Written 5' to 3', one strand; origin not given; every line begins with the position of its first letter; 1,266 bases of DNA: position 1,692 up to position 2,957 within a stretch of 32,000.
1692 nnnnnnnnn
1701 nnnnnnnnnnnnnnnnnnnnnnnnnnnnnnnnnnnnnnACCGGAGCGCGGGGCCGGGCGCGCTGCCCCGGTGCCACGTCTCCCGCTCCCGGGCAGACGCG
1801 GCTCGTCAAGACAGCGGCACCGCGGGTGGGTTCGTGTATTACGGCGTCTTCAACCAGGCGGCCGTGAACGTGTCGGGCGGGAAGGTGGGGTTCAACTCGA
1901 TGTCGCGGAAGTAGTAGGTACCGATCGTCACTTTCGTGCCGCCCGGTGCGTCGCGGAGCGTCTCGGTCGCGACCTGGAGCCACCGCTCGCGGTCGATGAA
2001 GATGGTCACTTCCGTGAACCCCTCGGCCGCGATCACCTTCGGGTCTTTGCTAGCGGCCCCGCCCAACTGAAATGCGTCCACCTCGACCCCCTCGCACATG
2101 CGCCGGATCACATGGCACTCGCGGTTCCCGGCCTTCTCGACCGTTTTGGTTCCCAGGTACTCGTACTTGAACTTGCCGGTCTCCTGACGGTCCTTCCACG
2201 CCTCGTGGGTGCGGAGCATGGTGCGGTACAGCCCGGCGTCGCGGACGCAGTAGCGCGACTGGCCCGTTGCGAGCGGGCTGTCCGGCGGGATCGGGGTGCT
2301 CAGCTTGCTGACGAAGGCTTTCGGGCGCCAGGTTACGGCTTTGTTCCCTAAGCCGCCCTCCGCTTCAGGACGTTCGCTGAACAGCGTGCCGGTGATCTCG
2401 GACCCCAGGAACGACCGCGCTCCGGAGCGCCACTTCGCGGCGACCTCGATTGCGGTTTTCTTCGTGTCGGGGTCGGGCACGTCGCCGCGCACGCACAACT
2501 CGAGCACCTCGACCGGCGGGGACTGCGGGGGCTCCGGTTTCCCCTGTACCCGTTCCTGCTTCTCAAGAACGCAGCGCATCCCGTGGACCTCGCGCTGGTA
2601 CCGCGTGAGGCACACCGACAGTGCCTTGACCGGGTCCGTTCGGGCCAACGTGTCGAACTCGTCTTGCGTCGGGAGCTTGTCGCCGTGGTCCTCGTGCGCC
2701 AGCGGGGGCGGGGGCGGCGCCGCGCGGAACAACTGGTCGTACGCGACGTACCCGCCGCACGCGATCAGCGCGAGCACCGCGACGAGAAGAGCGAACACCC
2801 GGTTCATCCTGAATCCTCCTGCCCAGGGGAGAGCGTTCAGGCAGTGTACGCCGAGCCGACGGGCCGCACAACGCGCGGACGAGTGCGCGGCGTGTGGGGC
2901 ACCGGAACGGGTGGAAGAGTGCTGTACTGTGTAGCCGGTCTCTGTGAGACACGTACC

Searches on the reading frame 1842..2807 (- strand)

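Call 91: search_protein_families(library=pfam, alignment_id=A5, max_evalue=0.0001)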
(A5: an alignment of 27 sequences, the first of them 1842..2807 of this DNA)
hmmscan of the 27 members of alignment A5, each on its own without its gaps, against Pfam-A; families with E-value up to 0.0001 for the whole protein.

A. member 1, window:1842-2807:- (322 aa): 1 family
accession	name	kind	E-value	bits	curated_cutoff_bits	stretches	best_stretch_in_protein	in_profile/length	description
PF07608.17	DUF1571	-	2.2e-08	34.2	27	1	76-235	3-135/208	Protein of unknown function (DUF1571)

B. families by the number of members that match (of 27 scanned): 20 families
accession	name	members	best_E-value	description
PF01264.26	Chorismate_synt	1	6.4e-132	Chorismate synthase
PF00206.25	Lyase_1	1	3.9e-107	Lyase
PF00743.25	FMO-like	1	3.3e-91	Flavin-binding monooxygenase-like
PF00834.25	Ribul_P_3_epim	1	1.3e-71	Ribulose-phosphate 3 epimerase family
PF01507.26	PAPS_reduct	1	4.8e-47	Phosphoadenosine phosphosulfate reductase domain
PF03641.19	Lysine_decarbox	1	1.2e-45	Possible lysine decarboxylase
PF01965.30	DJ-1_PfpI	1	1.4e-32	DJ-1/PfpI family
PF02082.26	Rrf2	1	2e-28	Iron-dependent Transcriptional regulator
PF13738.12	Pyr_redox_3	1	8.3e-26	Pyridine nucleotide-disulphide oxidoreductase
PF00848.25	Ring_hydroxyl_A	1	1.3e-23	Ring hydroxylating alpha subunit (catalytic domain)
PF07585.17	BBP7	1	3.6e-21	Putative beta barrel porin-7 (BBP7)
PF10415.14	FumaraseC_C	1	1.1e-19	Fumarase C C-terminus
PF00355.32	Rieske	1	3.8e-17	Rieske [2Fe-2S] domain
PF18306.6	LDcluster4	1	1.2e-14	SLOG cluster4 family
PF07992.20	Pyr_redox_2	1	8.5e-14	Pyridine nucleotide-disulphide oxidoreductase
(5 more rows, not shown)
